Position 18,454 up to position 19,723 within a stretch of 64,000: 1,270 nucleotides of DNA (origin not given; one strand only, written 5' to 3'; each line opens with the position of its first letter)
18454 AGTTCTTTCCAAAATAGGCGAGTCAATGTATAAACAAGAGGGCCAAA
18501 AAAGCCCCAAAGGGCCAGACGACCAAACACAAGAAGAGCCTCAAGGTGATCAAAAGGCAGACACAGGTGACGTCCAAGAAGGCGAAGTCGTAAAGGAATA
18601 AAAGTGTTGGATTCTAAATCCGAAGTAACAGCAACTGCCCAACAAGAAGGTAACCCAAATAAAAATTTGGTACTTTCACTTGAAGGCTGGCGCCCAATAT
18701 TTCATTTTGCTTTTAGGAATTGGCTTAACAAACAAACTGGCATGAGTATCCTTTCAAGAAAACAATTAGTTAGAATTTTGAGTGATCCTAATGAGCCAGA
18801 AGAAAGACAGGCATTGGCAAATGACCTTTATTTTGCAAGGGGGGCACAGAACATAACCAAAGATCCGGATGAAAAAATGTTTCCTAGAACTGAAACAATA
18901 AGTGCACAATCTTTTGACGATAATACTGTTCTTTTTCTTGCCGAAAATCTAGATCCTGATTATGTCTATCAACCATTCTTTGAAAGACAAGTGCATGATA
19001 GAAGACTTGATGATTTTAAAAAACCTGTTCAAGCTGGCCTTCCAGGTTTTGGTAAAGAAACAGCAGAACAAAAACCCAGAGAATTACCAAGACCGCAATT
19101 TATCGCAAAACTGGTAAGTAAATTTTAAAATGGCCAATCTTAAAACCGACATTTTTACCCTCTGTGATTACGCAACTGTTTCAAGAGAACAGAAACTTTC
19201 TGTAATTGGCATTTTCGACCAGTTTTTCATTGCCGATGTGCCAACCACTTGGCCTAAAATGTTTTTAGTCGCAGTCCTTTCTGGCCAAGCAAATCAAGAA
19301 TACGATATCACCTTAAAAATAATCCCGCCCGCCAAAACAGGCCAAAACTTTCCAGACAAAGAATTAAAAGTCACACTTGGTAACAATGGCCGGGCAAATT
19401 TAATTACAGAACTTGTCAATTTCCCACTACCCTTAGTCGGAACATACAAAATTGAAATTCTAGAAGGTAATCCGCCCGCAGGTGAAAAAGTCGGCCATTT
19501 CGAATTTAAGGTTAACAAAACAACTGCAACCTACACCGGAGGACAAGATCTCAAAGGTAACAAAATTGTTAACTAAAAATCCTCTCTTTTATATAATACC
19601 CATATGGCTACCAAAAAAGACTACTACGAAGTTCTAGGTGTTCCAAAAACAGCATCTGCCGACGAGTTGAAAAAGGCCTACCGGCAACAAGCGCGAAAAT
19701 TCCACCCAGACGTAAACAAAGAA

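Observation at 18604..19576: Two uncharacterised genes inserted between dnaK and dnaJ inside the CIRCE/HrcA-controlled heat-shock operon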

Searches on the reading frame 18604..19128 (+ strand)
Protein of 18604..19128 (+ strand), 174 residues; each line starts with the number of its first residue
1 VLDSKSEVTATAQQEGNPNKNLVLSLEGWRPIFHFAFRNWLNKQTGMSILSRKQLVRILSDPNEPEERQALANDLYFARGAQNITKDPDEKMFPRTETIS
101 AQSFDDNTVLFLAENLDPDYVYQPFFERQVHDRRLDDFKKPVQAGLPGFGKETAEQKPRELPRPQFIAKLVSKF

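Call 3: search_protein_families(library=pfam, proteins=[window:18604-19128:+], max_evalue=1)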
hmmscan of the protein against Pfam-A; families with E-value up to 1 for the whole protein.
window:18604-19128:+ (174 aa): 0 families

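Call 4: search_protein_families(library=ncbifam, proteins=[window:18604-19128:+], max_evalue=1)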
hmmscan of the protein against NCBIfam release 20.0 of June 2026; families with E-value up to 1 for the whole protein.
window:18604-19128:+ (174 aa): 0 families

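Call 6: find_homologous_proteins(query=window:18604-19128:+)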
Query window:18604-19128:+ (174 aa): 2 proteins with E <= 0.001 among 25 candidates.
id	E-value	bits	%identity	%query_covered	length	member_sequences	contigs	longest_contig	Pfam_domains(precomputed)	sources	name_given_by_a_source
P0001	4.2e-111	386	99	100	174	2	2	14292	-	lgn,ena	-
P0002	5.0e-82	292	77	100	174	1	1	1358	-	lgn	-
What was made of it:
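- ORF1 has very few homologues (call 6) and starts with GTG.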

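Call 26: search_solved_structures(query=window:18604-19125:+, max_evalue=10)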
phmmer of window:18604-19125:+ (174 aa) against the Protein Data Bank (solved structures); distinct sequences matched with E-value up to 10: 0.

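Call 32: search_protein_families(library=phrogs, proteins=[window:18604-19125:+], max_evalue=1)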
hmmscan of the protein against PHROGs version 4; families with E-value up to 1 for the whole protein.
window:18604-19125:+ (174 aa): 1 family
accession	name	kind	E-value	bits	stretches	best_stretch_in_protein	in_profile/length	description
phrog_30815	-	unknown function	0.11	13.6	1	12-59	7-53/75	-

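Call 33: search_protein_families(library=padloc, proteins=[window:18604-19125:+], max_evalue=1)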
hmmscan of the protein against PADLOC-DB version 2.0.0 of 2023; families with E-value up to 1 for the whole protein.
window:18604-19125:+ (174 aa): 0 families

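Call 37: list_cluster_members(proteins=[window:18604-19125:+, window:19130-19573:+, P0002])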
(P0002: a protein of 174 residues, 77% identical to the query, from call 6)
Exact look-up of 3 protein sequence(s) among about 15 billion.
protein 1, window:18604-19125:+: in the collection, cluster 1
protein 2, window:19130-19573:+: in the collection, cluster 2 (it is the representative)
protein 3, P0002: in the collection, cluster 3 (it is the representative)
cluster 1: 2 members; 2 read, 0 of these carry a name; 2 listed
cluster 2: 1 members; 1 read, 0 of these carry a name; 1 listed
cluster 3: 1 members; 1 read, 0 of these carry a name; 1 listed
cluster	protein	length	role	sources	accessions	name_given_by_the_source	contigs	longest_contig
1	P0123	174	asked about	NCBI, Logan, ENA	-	-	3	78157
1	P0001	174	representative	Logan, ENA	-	-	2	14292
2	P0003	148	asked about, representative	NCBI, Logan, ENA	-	-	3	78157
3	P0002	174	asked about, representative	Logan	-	-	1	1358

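Call 43: find_encoding_contigs(protein=P0002, flank=4000, max_places=2)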
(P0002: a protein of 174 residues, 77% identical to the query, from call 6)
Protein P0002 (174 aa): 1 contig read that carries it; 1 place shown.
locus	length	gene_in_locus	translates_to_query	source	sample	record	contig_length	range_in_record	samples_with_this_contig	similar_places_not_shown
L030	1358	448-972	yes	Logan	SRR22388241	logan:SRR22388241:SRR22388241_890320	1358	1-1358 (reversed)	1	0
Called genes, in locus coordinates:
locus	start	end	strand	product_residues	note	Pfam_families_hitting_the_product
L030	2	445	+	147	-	?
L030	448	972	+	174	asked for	-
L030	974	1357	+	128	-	?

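Call 57: search_protein_representatives(protein=window:18604-19125:+)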
Query: 174 residues. Proteins with E-value up to 0.001 (for the whole library): 9; up to 1e-10: 5; up to 1e-30: 1. The best 9 are listed.
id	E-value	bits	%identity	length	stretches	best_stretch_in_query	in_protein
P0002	1.6e-82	291.6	77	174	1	1-174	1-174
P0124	1.2e-27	113.1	42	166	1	3-171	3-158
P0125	2.6e-24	102.2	47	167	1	11-128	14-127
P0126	1.2e-20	90.3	42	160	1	14-170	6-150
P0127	4.5e-19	85.2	42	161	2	11-123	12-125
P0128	6.2e-10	55.5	40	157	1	13-133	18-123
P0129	1.6e-09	54.1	34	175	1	14-143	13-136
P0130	4.8e-05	39.5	28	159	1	1-117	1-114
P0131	9.9e-05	38.5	27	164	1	1-147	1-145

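Call 60: find_homologous_proteins(query=A3, max_evalue=0.01)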
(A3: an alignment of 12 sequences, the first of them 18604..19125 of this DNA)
Query A3 (12 sequences) (174 aa, profile of the alignment): 7 proteins with E <= 0.01 among 906 candidates.
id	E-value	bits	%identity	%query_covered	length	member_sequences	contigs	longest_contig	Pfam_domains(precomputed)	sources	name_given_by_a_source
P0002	8.9e-57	210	77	100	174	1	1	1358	-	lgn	-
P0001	2.4e-56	208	99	100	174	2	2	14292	-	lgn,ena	-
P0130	7.2e-43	164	28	66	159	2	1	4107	-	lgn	-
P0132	6.0e-42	161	31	70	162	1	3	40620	-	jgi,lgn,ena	-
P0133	1.6e-38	150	20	72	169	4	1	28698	-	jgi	-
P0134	8.2e-17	80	32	11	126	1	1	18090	-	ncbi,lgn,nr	ncbi:MAG: hypothetical protein Q8P25_04805 [Candidatus Curtissbacteria bacterium]|nr:hypothetical pr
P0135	3.0e-13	68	35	14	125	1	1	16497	-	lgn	-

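Call 62: find_encoding_contigs(protein=P0132, flank=4500, max_places=2)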
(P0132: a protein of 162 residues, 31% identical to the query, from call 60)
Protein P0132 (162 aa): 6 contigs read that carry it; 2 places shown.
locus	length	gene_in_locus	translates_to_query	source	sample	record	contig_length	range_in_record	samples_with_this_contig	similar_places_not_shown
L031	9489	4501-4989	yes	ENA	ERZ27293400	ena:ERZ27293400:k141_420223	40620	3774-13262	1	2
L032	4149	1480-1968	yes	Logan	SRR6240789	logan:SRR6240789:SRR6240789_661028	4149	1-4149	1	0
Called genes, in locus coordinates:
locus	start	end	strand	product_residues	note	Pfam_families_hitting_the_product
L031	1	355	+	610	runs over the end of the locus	PF00009:GTP_EFTU, PF00071:Ras (weak), PF03144:GTP_EFTU_D2 (weak), PF22042:EF-G_D2 (weak), PF00679:EFG_C, PF06421:LepA_C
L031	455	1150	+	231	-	-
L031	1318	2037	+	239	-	PF01628:HrcA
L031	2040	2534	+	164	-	PF01025:GrpE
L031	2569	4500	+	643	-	PF00012:HSP70, PF06723:MreB_Mbl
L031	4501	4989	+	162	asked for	-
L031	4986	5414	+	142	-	PF22091:DUF6941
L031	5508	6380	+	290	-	PF00226:DnaJ, PF01556:DnaJ_C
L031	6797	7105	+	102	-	PF06094:GGACT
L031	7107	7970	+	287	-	-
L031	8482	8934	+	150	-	PF06821:Ser_hydrolase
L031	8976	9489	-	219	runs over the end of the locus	PF03853:YjeF_N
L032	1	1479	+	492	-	?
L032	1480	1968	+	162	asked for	-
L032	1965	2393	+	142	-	PF22091:DUF6941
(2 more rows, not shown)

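Call 63: find_encoding_contigs(protein=P0133, flank=4500, max_places=2)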
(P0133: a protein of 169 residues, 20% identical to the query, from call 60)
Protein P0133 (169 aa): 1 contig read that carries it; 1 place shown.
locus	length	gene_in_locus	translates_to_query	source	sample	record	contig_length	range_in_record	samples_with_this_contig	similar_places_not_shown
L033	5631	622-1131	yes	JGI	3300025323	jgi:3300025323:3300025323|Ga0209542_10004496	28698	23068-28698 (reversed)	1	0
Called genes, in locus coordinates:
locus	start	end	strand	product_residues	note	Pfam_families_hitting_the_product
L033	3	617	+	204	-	?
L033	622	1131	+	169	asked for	-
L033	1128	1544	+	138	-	PF22091:DUF6941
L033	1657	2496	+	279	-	PF00226:DnaJ, PF01556:DnaJ_C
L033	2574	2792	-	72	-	-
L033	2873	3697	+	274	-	PF00248:Aldo_ket_red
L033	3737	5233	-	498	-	-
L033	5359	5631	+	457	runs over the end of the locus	PF08529:NusA_N, PF13184:KH_NusA_1st, PF26594:KH_NusA_2nd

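Call 64: find_encoding_contigs(protein=P0130, flank=4500, max_places=2)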
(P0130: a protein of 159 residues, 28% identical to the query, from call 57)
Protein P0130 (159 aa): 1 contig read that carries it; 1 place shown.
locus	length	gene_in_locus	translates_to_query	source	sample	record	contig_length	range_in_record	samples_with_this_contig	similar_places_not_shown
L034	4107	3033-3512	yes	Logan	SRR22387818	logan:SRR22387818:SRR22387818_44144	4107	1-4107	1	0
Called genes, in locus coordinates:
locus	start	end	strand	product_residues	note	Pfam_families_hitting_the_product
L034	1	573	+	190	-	?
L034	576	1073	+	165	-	PF01025:GrpE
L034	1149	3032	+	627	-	PF00012:HSP70, PF06723:MreB_Mbl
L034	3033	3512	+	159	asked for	-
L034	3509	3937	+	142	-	PF22091:DUF6941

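Call 68: predict_structure(alignment_id=A4)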
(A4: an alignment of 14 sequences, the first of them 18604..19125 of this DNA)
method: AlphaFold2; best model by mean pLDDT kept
length: 174 residues; sequences in the alignment: 14
mean_pLDDT: 81.1   pTM: 0.74
mean pLDDT of the five models: 81.1, 80.3, 80.2, 80.1, 79.6
residues with pLDDT >= 90: 115; 70-90: 15; 50-70: 7; < 50: 37
segments of 3 or more residues with pLDDT < 50: 1-18, 140-158
pLDDT, mean of each block of 10 residues (from residue 1): 41 44 95 97 89 95 93 95 95 96 94 94 94 75 42 47 94 81
secondary structure, 60 per line:
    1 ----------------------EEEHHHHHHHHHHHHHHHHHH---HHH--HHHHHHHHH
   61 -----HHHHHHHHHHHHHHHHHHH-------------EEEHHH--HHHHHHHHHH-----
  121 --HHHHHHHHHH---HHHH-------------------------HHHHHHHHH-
elements in order: E23-25 H26-43 H52-60 H66-84 E98-100 H106-115 H123-132 H136-139 H165-173
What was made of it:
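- The AlphaFold2 core, residues 20-139, has pLDDT above 90 from only 14 sequences (call 68).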

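Call 71: fold_search(model_id=the predicted structure, library=pdb)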
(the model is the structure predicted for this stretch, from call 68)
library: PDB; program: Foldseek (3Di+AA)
matches with E <= 10: 38; with E <= 0.001: 0
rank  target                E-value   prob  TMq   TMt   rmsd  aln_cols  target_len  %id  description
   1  6g2j_V                2.9e+00  0.02  0.12  0.16  15.7       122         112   12  Mouse mitochondrial complex I in the active state (released 2018-06-06)
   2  9crw_D                4.2e+00  0.02  0.13  0.10  18.0       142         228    9  Crystal structure of the Candida albicans kinesin-8 proximal tail domain (released 2024-09-04)
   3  5yma                  4.5e+00  0.04  0.22  0.21  16.6       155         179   20  Crystal structure of ribosome assembly factor Efg1 (released 2018-01-17)
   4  3lg7_C                5.6e+00  0.04  0.17  0.22  12.0       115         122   13  Crystal structure of HIV epitope-scaffold 4E10_S0_1EZ3A_002_C (released 2010-09-22)
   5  8gmh_B                5.9e+00  0.02  0.18  0.15  21.1       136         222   12  Crystal Structure of the ternary complex of TelA-LXG, LapA3, and LapA4 (released 2024-01-10)
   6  5xuz_A                6.3e+00  0.04  0.19  0.04  14.0       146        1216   11  Crystal structure of Lachnospiraceae bacterium ND2006 Cpf1 in complex with crRNA and target DNA (CCCA PAM) (released 2017-08-09)
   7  7cff                  6.6e+00  0.04  0.17  0.18   6.7        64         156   16  Structure of the thermostabilized transmembrane domain of the bacterial CNNM/CorC family Mg2+ transporter in complex wit (released 2021-02-24)
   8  9crw_E                6.6e+00  0.01  0.12  0.10  18.8       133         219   10  Crystal structure of the Candida albicans kinesin-8 proximal tail domain (released 2024-09-04)
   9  1wr6_C                7.0e+00  0.04  0.17  0.29  11.3       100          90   10  Crystal structure of GGA3 GAT domain in complex with ubiquitin (released 2005-06-28)
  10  8dwg_R                7.0e+00  0.04  0.19  0.14  13.3       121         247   11  CryoEM structure of Gq-coupled MRGPRX1 with peptide ligand BAM8-22 and positive allosteric modulator ML382 (released 2022-11-02)
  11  5mil_B                7.0e+00  0.02  0.14  0.16  13.9       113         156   11  Pirating conserved phage mechanisms promotes promiscuous staphylococcal pathogenicity islands transfer. (released 2017-09-06)
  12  9fqr_K2               7.4e+00  0.02  0.15  0.02  11.1       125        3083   17  96-nm repeat of axonemal doublet microtubules from bovine sperm (released 2025-03-26)
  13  4pt1_B                7.4e+00  0.02  0.14  0.17  12.3       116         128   12  Crystal structure of Locusta migratoria odorant binding proteins lmigOBP1 (released 2014-12-31)
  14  1z7n_A                7.4e+00  0.02  0.14  0.10  13.1       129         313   13  ATP Phosphoribosyl transferase (HisZG ATP-PRTase) from Lactococcus lactis with bound PRPP substrate (released 2005-08-09)
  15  9gft_G                7.9e+00  0.11  0.14  0.22   5.0        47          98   21  Structure of the HrpA-bound E. coli disome, Class I (released 2025-02-12)
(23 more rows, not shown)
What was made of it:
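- On CbpM-type J-domain modulator: The best Foldseek PDB match for ORF1 has E = 2.9 (call 71).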

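Call 77: fold_search(model_id=the predicted structure, library=viral)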
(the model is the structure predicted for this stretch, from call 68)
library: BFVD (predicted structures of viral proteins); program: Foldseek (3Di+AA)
matches with E <= 10: 174; with E <= 0.001: 0
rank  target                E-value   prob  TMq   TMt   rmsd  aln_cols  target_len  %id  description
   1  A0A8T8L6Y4            1.0e-01  0.25  0.18  0.22  19.1       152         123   16  (no name in the UniProt tables at hand)
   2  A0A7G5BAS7            1.7e-01  0.35  0.27  0.29  15.3       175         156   12  Uncharacterized protein [Ralstonia phage Heva]
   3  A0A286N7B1            1.8e-01  0.14  0.18  0.16  19.6       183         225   11  (no name in the UniProt tables at hand)
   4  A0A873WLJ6            4.2e-01  0.08  0.15  0.15  17.7       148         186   17  (no name in the UniProt tables at hand)
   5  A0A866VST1            4.4e-01  0.06  0.15  0.05  21.7       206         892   13  Protein U14.5 [Elephant endotheliotropic herpesvirus 3A]
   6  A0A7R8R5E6            1.1e+00  0.08  0.15  0.17  15.9       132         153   12  Uncharacterized protein [Klebsiella phage vB_KvM-Eowyn]
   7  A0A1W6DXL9            1.4e+00  0.10  0.23  0.28  11.2       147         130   10  Uncharacterized protein [Sphingobium phage Lacusarx]
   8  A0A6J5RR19            1.4e+00  0.18  0.27  0.39  16.0       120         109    9  Uncharacterized protein [uncultured Caudovirales phage]
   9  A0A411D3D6            1.4e+00  0.04  0.15  0.11  16.6       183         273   10  Uncharacterized protein [Bombus-associated virus Vir3]
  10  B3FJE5                1.5e+00  0.09  0.19  0.25  19.0       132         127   14  Uncharacterized protein [Pseudomonas phage 201phi2-1]
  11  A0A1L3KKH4            1.5e+00  0.09  0.18  0.13  11.6       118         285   18  (no name in the UniProt tables at hand)
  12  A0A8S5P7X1            1.6e+00  0.08  0.16  0.08  25.8       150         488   12  Nuclease [Herelleviridae sp. cttEB8]
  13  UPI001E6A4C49         1.7e+00  0.18  0.29  0.37  10.7       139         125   11  (no name look-up for this kind of identifier)
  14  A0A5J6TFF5            1.9e+00  0.12  0.18  0.19  12.4        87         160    9  Uncharacterized protein [Arthrobacter phage TripleJ]
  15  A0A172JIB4            2.0e+00  0.04  0.19  0.14  21.0       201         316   11  Uncharacterized protein [Bacillus phage AR9]
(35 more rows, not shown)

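Call 100: search_protein_families(library=pfam, alignment_id=A4, max_evalue=5)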
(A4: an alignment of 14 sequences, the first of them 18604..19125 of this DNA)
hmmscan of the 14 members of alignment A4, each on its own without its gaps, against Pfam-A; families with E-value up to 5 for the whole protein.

A. member 1, window:18604-19125:+ (174 aa): 0 families

B. families by the number of members that match (of 14 scanned): 5 families
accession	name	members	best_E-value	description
PF20549.3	DUF6763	2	0.13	Family of unknown function (DUF6763)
PF16783.10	FANCM-MHF_bd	1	0.0061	FANCM to MHF binding domain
PF12344.14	UvrB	1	0.11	Ultra-violet resistance protein B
PF08738.15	Gon7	1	0.12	Gon7 family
PF05341.16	PIF6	1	0.17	Per os infectivity factor 6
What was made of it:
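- Tried and rejected: ORF1 against Pfam, NCBIfam, PHROGs, PADLOC and PDB sequences: nothing (calls 3, 4, 26, 32, 33, 100).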

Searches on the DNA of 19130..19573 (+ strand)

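Call 91: search_rna_families(sources=[L016, L024, L028, L062, L010, L034], threshold=evalue, max_evalue=1)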
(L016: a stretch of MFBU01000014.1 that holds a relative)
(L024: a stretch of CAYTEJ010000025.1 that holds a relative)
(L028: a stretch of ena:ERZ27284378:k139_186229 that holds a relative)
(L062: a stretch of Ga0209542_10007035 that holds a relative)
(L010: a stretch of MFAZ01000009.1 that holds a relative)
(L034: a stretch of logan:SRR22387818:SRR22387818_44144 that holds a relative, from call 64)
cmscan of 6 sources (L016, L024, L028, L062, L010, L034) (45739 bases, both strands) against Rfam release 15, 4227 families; matches with E-value up to 1: 2.
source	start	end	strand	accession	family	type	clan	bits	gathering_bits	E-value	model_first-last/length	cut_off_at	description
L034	332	388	+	RF02929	algC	Cis-reg;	-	28.4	33.8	0.07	1-52/52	no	algC RNA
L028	4106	4215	-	RF02505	Atu_L6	Gene; sRNA;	-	21.9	100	0.95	1-124/124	no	Rhizobiales sRNA Atu_L6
